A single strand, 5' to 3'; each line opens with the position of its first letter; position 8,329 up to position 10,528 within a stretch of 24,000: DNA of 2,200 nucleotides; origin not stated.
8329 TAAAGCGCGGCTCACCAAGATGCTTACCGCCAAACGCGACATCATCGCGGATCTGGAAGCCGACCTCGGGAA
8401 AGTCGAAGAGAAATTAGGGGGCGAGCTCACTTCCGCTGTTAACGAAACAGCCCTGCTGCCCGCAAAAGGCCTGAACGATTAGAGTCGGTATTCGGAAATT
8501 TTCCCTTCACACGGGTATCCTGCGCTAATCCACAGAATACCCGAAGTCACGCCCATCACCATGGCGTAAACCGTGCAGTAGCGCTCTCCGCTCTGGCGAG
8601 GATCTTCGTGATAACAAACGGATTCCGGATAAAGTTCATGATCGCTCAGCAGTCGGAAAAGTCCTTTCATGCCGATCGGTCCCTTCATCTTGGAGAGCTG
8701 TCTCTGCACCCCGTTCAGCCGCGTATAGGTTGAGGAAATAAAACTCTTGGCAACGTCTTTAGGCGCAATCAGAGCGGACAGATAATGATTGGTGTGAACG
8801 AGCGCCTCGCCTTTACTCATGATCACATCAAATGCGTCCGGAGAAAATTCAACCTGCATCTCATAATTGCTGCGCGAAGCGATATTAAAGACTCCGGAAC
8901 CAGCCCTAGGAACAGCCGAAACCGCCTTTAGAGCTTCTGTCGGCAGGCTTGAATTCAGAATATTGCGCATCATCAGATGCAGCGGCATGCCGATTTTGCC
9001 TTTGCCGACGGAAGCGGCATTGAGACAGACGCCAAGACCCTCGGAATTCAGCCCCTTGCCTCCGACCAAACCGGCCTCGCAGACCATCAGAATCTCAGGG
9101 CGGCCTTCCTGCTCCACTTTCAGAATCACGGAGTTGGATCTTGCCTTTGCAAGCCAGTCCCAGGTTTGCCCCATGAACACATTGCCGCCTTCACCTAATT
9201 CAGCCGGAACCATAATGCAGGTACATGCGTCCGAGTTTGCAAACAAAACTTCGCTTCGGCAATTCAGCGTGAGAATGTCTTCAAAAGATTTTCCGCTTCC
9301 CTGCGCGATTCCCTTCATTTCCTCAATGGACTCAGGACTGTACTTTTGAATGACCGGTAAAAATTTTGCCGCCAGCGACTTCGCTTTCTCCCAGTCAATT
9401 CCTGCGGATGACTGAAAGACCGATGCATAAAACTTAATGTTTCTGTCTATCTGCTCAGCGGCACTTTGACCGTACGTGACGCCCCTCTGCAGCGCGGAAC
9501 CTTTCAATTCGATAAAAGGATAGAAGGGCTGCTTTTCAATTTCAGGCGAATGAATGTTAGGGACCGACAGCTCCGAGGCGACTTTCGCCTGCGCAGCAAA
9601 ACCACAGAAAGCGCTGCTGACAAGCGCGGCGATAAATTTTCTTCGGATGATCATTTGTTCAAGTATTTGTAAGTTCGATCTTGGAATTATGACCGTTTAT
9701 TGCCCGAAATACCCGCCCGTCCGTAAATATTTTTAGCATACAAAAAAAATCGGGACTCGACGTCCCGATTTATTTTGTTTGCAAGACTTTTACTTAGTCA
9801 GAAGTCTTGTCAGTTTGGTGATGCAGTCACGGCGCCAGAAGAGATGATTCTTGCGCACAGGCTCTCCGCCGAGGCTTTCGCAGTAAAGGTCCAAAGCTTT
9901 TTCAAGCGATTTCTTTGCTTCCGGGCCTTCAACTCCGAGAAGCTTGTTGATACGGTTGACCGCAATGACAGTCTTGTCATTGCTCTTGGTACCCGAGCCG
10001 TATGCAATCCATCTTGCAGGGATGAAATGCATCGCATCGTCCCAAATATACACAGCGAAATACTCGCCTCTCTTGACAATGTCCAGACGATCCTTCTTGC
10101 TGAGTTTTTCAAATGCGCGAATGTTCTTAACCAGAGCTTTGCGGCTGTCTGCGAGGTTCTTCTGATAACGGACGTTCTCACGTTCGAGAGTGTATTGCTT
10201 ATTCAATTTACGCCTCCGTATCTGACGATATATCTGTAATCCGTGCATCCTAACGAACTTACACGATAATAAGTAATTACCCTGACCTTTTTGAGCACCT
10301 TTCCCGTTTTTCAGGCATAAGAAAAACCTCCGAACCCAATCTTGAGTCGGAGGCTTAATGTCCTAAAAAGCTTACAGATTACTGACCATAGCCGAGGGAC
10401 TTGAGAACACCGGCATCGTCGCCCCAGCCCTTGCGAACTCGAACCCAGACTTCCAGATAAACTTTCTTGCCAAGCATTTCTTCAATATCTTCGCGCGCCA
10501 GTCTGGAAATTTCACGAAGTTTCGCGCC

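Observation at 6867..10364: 3.48-kb cargo segment inserted between era and recO, bounded by an exact 9-bp direct repeat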

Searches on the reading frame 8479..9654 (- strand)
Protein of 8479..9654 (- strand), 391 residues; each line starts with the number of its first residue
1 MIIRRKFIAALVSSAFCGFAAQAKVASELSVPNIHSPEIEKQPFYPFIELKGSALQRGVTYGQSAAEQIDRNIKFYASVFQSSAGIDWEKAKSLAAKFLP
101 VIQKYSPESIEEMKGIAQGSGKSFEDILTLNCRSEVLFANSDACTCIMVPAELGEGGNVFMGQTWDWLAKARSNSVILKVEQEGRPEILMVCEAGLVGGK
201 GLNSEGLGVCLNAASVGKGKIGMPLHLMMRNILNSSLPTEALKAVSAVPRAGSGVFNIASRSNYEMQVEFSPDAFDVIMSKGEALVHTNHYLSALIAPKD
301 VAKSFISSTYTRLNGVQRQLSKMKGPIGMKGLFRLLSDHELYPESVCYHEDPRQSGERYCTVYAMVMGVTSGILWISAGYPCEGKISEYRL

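Call 4: search_protein_families(library=pfam, proteins=[window:8479-9654:-])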
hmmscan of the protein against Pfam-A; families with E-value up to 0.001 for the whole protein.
window:8479-9654:- (391 aa): 1 family
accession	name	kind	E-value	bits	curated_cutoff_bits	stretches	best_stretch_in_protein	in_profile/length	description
PF03417.21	AAT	-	1.8e-22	80.5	23.2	1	156-362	4-208/225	Acyl-coenzyme A:6-aminopenicillanic acid acyl-transferase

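Call 35: find_homologous_proteins(query=window:8479-9654:-, max_evalue=1e-30)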
Query window:8479-9654:- (391 aa): 124 proteins with E <= 1e-30 among 3035 candidates; the best 120 are listed.
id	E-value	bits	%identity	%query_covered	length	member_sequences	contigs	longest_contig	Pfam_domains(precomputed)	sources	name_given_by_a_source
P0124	1.2e-256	869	99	100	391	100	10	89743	PF03417.22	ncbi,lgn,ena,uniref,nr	ncbi:C45 family peptidase [uncultured Parasutterella sp.]|uniref:C45 family autoproteolytic acyltran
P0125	1.2e-240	816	93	100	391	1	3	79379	PF03417.22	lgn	-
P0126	2.6e-172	592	67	95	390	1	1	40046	PF03417.22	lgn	-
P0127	4.5e-172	591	65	100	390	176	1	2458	PF03417.22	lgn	-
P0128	1.6e-170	586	65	100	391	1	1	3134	PF03417.22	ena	-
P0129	3.2e-169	581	64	100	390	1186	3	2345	PF03417.22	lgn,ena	-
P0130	9.0e-168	577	64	100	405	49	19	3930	PF03417.22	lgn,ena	-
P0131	2.5e-167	575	65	99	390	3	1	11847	PF03417.22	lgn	-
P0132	3.1e-167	575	67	93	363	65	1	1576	PF03417.22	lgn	-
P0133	2.0e-163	562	63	97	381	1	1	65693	PF03417.22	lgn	-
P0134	1.9e-159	549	62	100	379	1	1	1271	PF03417.22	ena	-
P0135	1.5e-136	474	55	100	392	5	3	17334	PF03417.22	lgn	-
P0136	3.2e-136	473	72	71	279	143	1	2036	PF03417.22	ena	-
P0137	4.1e-127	443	53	99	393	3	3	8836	PF03417.22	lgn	-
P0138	1.9e-125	437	51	100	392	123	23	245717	PF03417.22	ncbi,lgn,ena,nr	ncbi:MAG: acyl-CoA--6-aminopenicillanic acid acyl-transferase [Burkholderiales bacterium]|nr:acyl-Co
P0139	1.2e-123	431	51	100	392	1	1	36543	PF03417.22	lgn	-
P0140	7.5e-113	396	62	71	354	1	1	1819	PF03417.22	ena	-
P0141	1.0e-112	395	49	90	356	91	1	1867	PF03417.22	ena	-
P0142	3.6e-112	394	50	90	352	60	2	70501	PF03417.22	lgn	-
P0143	8.9e-111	389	49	90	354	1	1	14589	PF03417.22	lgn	-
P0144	1.7e-108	381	52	89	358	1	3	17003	PF03417.22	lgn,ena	-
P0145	5.9e-106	373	48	89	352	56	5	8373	PF03417.22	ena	-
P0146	2.9e-104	368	46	87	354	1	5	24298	PF03417.22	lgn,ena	-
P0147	6.1e-102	360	49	89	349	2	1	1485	PF03417.22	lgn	-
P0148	1.8e-101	358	48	88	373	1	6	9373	PF03417.22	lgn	-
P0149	1.7e-100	355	47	88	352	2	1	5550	PF03417.22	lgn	-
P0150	1.9e-99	352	47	88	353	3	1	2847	PF03417.22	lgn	-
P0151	3.9e-99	351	49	86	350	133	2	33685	PF03417.22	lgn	-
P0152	2.8e-98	348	44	88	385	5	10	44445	PF03417.22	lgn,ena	-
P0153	3.9e-98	347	46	88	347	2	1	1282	PF03417.22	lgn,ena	-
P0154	4.5e-98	347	45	89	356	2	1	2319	PF03417.22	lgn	-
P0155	5.0e-96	340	45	88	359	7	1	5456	PF03417.22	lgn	-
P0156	4.7e-94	334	41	90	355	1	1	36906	PF03417.22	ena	-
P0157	8.1e-94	333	44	89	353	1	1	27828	PF03417.22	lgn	-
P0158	1.3e-93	333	42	89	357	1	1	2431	PF03417.22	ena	-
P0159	3.9e-93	331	45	87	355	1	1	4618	PF03417.22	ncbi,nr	ncbi:MAG: C45 family peptidase [Desulfovibrio sp.]|nr:C45 family peptidase [Desulfovibrio sp.]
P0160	8.3e-93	330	42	89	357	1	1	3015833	PF03417.22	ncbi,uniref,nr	ncbi:putative acyl-coenzyme A:6-aminopenicillanic acid acyl-transferase family protein [uncultured d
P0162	2.9e-92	328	43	87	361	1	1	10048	PF03417.22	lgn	-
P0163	1.0e-90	323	43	89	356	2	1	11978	PF03417.22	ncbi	-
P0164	6.4e-90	320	45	86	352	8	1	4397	PF03417.22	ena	-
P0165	7.8e-90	320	41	89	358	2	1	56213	PF03417.22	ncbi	-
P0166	8.4e-90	320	41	89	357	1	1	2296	PF03417.22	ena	-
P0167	3.1e-86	308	43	89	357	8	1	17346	PF03417.22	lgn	-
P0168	3.2e-85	305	43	89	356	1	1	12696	PF03417.22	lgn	-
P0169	3.6e-85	305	43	90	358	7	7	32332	PF03417.22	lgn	-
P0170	6.5e-83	297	42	88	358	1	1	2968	PF03417.22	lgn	-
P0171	9.8e-77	277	40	89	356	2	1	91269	PF03417.22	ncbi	-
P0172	4.1e-76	275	38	89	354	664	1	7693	PF03417.22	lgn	-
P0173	6.6e-76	274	38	88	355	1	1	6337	PF03417.22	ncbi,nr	ncbi:MAG: C45 family peptidase [Burkholderiales bacterium]|nr:C45 family peptidase [Burkholderiales 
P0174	9.9e-76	274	39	87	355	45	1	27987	PF03417.22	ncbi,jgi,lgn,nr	ncbi:MAG TPA: acyl-CoA--6-aminopenicillanic acid acyl-transferase [Synergistaceae bacterium]|nr:acyl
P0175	2.1e-73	266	39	88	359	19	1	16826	PF03417.22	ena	-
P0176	2.4e-73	266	40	88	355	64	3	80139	PF03417.22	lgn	-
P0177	1.2e-71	260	36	89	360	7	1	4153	PF03417.22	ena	-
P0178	1.6e-71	260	37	89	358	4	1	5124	PF03417.22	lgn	-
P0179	3.4e-70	255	39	88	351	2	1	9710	PF03417.22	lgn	-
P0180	1.1e-67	247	37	85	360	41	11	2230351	PF03417.22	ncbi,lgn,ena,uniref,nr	ncbi:acyl-CoA--6-aminopenicillanic acid acyl-transferase [Christensenellaceae bacterium NSJ-63]|unir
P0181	1.6e-67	247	37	87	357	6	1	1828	PF03417.22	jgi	-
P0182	5.8e-67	245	37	88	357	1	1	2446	PF03417.22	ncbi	-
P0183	5.7e-65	238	36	88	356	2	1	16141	PF03417.22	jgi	-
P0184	1.1e-64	237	37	88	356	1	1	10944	PF03417.22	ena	-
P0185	2.2e-63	233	35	90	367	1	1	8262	PF03417.22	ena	-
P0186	3.3e-63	232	36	87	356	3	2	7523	PF03417.22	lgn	-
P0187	4.4e-62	229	36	87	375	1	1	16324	PF03417.22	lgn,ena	-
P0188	7.0e-59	218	35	86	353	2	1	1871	PF03417.22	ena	-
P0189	7.4e-59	218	33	88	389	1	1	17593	PF03417.22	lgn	-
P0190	1.2e-57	214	33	89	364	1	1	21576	PF03417.22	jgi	jgi:isopenicillin-N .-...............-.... protein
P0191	3.6e-56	209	36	86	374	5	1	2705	PF03417.22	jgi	jgi:isopenicillin-N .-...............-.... protein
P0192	1.4e-55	207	35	78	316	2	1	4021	PF03417.22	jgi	jgi:isopenicillin-N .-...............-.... protein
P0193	1.5e-55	207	35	88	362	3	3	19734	PF03417.22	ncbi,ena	-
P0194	2.4e-54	203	34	88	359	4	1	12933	PF03417.22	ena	-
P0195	1.4e-53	201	34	87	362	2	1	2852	PF03417.22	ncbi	-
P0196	7.1e-53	198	36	87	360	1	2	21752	PF03417.22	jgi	-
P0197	2.0e-52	197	34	88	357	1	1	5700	PF03417.22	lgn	-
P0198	3.2e-52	196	32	88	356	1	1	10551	PF03417.22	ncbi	-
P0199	1.6e-51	194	36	86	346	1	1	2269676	PF03417.22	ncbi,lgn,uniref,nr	ncbi:peptidase C45 acyl-coenzyme A--6- aminopenicillanic acid acyl-transferase [Halomonas sp. ML-15]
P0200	5.4e-51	192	43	56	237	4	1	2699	PF03417.22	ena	-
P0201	1.7e-50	191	32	89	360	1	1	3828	PF03417.22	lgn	-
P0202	2.0e-50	190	34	88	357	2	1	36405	PF03417.22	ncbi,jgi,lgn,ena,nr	ncbi:MAG TPA: C45 family peptidase [Bacillota bacterium]|nr:C45 family peptidase [Bacillota bacteriu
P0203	2.2e-50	190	34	86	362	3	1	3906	PF03417.22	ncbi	-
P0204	2.5e-50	190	33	88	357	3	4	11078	PF03417.22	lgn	-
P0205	3.4e-50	190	36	86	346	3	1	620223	PF03417.22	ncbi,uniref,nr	ncbi:C45 family autoproteolytic acyltransferase/hydolase [Halomonas salipaludis]|uniref:Peptidase C4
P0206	3.9e-50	189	32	88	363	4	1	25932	PF03417.22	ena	-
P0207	6.6e-50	189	35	86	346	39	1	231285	PF03417.22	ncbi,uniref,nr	ncbi:C45 family autoproteolytic acyltransferase/hydolase [Halomonas sp. CSM-2]|uniref:C45 family aut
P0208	7.6e-50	188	34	86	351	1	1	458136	PF03417.22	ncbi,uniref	ncbi:C45 family peptidase [Halomonas aquatica]|uniref:C45 family peptidase n=1 Tax=Halomonas aquatic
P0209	9.8e-50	188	36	87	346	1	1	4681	PF03417.22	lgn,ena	-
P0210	1.1e-49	188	33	87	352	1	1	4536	PF03417.22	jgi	jgi:isopenicillin-N N-acyltransferase like protein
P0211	1.2e-49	188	31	88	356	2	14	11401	PF03417.22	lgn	-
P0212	1.7e-49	187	34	88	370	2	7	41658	PF03417.22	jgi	jgi:isopenicillin-N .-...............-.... protein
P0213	3.6e-49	186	33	88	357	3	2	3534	PF03417.22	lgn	-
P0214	5.4e-49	186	34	85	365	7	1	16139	PF03417.22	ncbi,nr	ncbi:MAG: C45 family peptidase [Halomonas sp.]|nr:C45 family peptidase [Halomonas sp.]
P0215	5.9e-49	186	34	85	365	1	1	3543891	PF03417.22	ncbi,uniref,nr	ncbi:peptidase C45 acyl-coenzyme A--6- aminopenicillanic acid acyl-transferase [Halomonas aestuarii]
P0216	9.3e-49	185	31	89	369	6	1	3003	PF03417.22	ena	-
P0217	1.6e-48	184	32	89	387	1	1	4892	PF03417.22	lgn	-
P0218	3.1e-48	183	33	86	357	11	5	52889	PF03417.22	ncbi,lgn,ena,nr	ncbi:MAG TPA: C45 family peptidase [Virgibacillus sp.]|nr:C45 family peptidase [Virgibacillus sp.]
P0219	3.3e-48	183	36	85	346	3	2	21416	PF03417.22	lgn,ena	-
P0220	2.3e-47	180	34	86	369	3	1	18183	PF03417.22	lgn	-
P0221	3.0e-47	180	33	86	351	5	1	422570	PF03417.22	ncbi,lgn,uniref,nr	ncbi:C45 family autoproteolytic acyltransferase/hydolase [Halomonas stenophila]|uniref:Isopenicillin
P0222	4.5e-47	179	32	86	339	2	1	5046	PF03417.22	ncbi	ncbi:MAG: C45 family autoproteolytic acyltransferase/hydrolase, partial [Halomonas sp.]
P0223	7.3e-47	179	35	86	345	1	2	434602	PF03417.22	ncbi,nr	nr:C45 family peptidase [uncultured Halomonas sp.]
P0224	7.7e-47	179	32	85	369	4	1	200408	PF03417.22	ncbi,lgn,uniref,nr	ncbi:C45 family autoproteolytic acyltransferase/hydolase [Halomonas saccharevitans]|uniref:Isopenici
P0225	3.9e-46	176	32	86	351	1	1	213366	PF03417.22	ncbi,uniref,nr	ncbi:C45 family peptidase [Halomonas koreensis]|uniref:C45 family autoproteolytic acyltransferase/hy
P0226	4.3e-46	176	31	87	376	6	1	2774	PF03417.22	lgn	-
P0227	4.6e-46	176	35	86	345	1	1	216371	PF03417.22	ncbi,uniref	ncbi:C45 family autoproteolytic acyltransferase/hydrolase [Halomonas sp. GXIMD04776]|uniref:C45 fami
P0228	7.8e-46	175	32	89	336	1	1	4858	PF03417.22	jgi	jgi:isopenicillin-N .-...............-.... protein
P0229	1.4e-45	174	34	86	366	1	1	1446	PF03417.22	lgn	-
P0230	2.4e-45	174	32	88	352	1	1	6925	PF03417.22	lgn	-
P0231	3.3e-45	173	34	86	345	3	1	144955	PF03417.22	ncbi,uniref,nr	ncbi:C45 family autoproteolytic acyltransferase/hydolase [Halomonas sp. M20]|uniref:C45 family autop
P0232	5.1e-45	173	33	87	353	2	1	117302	PF03417.22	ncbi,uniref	ncbi:C45 family autoproteolytic acyltransferase/hydrolase [Halomonas sp. MA07-2]|uniref:C45 family a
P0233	8.1e-45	172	33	88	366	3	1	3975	PF03417.22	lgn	-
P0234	1.4e-44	171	34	85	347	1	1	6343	PF03417.22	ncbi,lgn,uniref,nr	ncbi:isopenicillin-N N-acyltransferase like protein [Modicisalibacter ilicicola DSM 19980]|uniref:Is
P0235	2.1e-44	171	33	86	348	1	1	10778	PF03417.22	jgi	jgi:isopenicillin-N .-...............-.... protein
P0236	4.0e-44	170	34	78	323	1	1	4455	PF03417.22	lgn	-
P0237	1.3e-43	168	32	85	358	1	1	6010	PF03417.22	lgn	-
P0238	1.3e-43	168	32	85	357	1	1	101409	PF03417.22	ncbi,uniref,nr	ncbi:C45 family peptidase [Halomonas sp. NO4]|uniref:C45 family autoproteolytic acyltransferase/hydo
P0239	1.1e-42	165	29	87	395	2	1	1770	PF03417.22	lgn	-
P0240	1.5e-41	161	31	89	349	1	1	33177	PF03417.22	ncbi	-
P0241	1.9e-40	158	32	86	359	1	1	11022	PF03417.22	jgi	jgi:isopenicillin-N N-acyltransferase like protein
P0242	8.7e-40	155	32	87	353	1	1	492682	PF03417.22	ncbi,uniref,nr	ncbi:acyl-coenzyme A:6-aminopenicillanic acid acyl-transferase-domain-containing protein [Schizophyl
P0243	3.1e-36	144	31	88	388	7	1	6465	PF03417.22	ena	-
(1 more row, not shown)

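Call 36: find_encoding_contigs(protein=P0125, flank=8000, max_places=3)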
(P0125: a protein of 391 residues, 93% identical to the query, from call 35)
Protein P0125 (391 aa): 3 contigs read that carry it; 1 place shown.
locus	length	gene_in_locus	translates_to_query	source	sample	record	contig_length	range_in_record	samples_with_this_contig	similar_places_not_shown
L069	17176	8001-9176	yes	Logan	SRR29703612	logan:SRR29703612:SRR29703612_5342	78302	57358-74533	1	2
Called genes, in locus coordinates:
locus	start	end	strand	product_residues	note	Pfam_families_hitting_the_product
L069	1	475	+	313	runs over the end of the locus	PF00698:Acyl_transf_1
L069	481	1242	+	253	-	PF00106:adh_short, PF08659:KR, PF01370:Epimerase (weak), PF13561:adh_short_C2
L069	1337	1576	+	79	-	PF14573:PP-binding_2 (weak), PF23297:ACP_SdgA_C (weak), PF00550:PP-binding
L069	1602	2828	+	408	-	PF00109:ketoacyl-synt, PF02801:Ketoacyl-synt_C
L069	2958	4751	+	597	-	PF00009:GTP_EFTU, PF00071:Ras (weak), PF03144:GTP_EFTU_D2, PF00679:EFG_C, PF06421:LepA_C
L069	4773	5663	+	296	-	PF10502:Peptidase_S26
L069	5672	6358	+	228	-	PF22935:RM44_endonuclase (faint), PF14622:Ribonucleas_3_3, PF00636:Ribonuclease_3, PF00035:dsrm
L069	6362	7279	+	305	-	PF03193:RsgA_GTPase (weak), PF00350:Dynamin_N (weak), PF01926:MMR_HSR1, PF02421:FeoB_N, PF04548:AIG1 (weak), PF00009:GTP_EFTU, PF07650:KH_2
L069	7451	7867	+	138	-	-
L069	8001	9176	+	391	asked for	PF03417:AAT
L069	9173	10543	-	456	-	PF00375:SDF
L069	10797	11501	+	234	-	PF11967:RecO_N, PF02565:RecO_C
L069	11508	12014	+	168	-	PF05656:DUF805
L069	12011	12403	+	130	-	PF01648:ACPS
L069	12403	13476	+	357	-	PF00933:Glyco_hydro_3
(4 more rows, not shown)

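Call 37: find_encoding_contigs(protein=P0126, flank=8000, max_places=2)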
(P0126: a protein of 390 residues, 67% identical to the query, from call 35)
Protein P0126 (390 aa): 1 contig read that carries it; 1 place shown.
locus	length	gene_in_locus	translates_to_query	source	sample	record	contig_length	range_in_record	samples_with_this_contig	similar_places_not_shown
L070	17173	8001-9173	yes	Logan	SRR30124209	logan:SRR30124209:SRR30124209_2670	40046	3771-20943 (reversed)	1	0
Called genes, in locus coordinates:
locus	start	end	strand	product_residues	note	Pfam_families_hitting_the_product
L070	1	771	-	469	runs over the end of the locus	PF00342:PGI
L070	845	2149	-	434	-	PF07690:MFS_1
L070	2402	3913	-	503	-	PF01946:Thi4 (weak), PF00890:FAD_binding_2, PF01266:DAO, PF03486:HI0933_like (faint), PF07992:Pyr_redox_2, PF12831:FAD_oxidored, PF13450:NAD_binding_8 (weak)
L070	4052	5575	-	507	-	PF00939:Na_sulph_symp, PF03600:CitMHS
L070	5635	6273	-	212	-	-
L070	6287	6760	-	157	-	PF01928:CYTH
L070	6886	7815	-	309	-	PF00126:HTH_1, PF03466:LysR_substrate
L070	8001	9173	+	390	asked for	PF03417:AAT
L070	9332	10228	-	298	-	-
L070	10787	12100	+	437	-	PF01595:CNNM, PF00571:CBS (faint), PF03471:CorC_HlyC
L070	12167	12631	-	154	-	-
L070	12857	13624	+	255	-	PF01925:TauE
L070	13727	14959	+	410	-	PF03616:Glt_symporter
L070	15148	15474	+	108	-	PF04205:FMN_bind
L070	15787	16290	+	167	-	PF00072:Response_reg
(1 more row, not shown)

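Call 38: find_encoding_contigs(protein=P0133, flank=8000, max_places=2)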
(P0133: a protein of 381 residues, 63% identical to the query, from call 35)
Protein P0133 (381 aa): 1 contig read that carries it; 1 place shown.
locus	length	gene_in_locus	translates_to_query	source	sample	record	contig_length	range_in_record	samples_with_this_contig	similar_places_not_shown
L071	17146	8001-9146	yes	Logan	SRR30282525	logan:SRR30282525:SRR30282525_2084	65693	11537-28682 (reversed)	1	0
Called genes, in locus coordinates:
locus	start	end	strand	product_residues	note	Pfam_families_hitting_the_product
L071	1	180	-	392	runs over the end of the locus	PF00202:Aminotran_3, PF01212:Beta_elim_lyase (weak)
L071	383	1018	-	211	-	PF13187:Fer4_9 (faint), PF12838:Fer4_7 (weak), PF13247:Fer4_11, PF12797:Fer4_2 (weak), PF00037:Fer4, PF12837:Fer4_6, PF12838:Fer4_7 (weak), PF13247:Fer4_11, +5 more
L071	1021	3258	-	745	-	PF00384:Molybdopterin, PF01568:Molydop_binding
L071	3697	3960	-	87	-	PF01649:Ribosomal_S20p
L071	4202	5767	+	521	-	PF03023:MurJ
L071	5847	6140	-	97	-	-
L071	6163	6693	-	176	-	PF13302:Acetyltransf_3 (weak), PF13420:Acetyltransf_4, PF00583:Acetyltransf_1, PF13673:Acetyltransf_10 (weak), PF13508:Acetyltransf_7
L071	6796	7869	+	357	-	PF01264:Chorismate_synt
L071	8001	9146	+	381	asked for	PF03417:AAT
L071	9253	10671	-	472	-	PF01235:Na_Ala_symp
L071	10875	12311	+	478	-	PF00330:Aconitase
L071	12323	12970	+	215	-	PF00694:Aconitase_C, PF27512:LeuD, PF27434:LeuD_C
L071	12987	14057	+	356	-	PF00180:Iso_dh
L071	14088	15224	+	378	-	PF01118:Semialdhyde_dh, PF02774:Semialdhyde_dhC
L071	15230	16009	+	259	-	PF01416:PseudoU_synth_1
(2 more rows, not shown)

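Call 49: search_protein_families(library=ncbifam, proteins=[window:8479-9654:-], max_evalue=0.01)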
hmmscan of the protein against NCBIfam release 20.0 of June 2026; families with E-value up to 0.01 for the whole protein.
window:8479-9654:- (391 aa): 1 family
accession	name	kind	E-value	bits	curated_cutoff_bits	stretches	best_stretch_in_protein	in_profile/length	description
NF040521.1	C45_proenzyme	subfamily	9.8e-72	241.9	85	1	51-372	1-311/313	C45 family autoproteolytic acyltransferase/hydrolase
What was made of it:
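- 8479..9654 (-): Secreted C45-family (Ntn) autoproteolytic acyltransferase/hydrolase, 391 aa. PF03417 and NF040521, 242 bits against a cut-off of 85 (calls 4, 49).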

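Call 51: search_protein_families(library=padloc, proteins=[window:8479-9654:-], max_evalue=1)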
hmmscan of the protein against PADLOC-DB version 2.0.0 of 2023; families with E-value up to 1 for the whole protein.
window:8479-9654:- (391 aa): 0 families

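Call 91: find_encoding_contigs(protein=P0131, flank=6000, max_places=2)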
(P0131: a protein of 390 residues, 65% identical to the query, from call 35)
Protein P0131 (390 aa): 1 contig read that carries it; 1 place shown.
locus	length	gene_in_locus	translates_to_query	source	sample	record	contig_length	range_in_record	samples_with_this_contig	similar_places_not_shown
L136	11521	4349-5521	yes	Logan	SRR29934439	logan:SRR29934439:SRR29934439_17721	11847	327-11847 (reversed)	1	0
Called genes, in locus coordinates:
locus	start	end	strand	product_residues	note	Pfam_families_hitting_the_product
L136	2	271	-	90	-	?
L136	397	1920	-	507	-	PF00939:Na_sulph_symp, PF03600:CitMHS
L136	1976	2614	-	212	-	-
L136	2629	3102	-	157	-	PF01928:CYTH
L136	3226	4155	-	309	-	PF00126:HTH_1, PF03466:LysR_substrate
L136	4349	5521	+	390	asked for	PF03417:AAT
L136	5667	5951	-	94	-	-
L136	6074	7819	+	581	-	PF00245:Alk_phosphatase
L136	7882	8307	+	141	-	-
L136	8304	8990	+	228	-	PF00005:ABC_tran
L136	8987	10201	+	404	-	-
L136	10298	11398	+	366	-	-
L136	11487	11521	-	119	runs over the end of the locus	?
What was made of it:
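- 8479..9654 (-): Homologues of 63-67% identity lie at other loci in related Parasutterella (calls 35, 37, 38, 91).
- C45 homologues sit at other chromosomal loci in related genomes, including the genome with the empty site (calls 37, 38, 91).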

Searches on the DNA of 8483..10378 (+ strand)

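Call 59: search_dna_similar(query=window:8483-10378:+, collection=plasmids, mode=distant, max_rows=8)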
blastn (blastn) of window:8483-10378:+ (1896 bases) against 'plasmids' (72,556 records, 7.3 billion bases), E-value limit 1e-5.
No match.
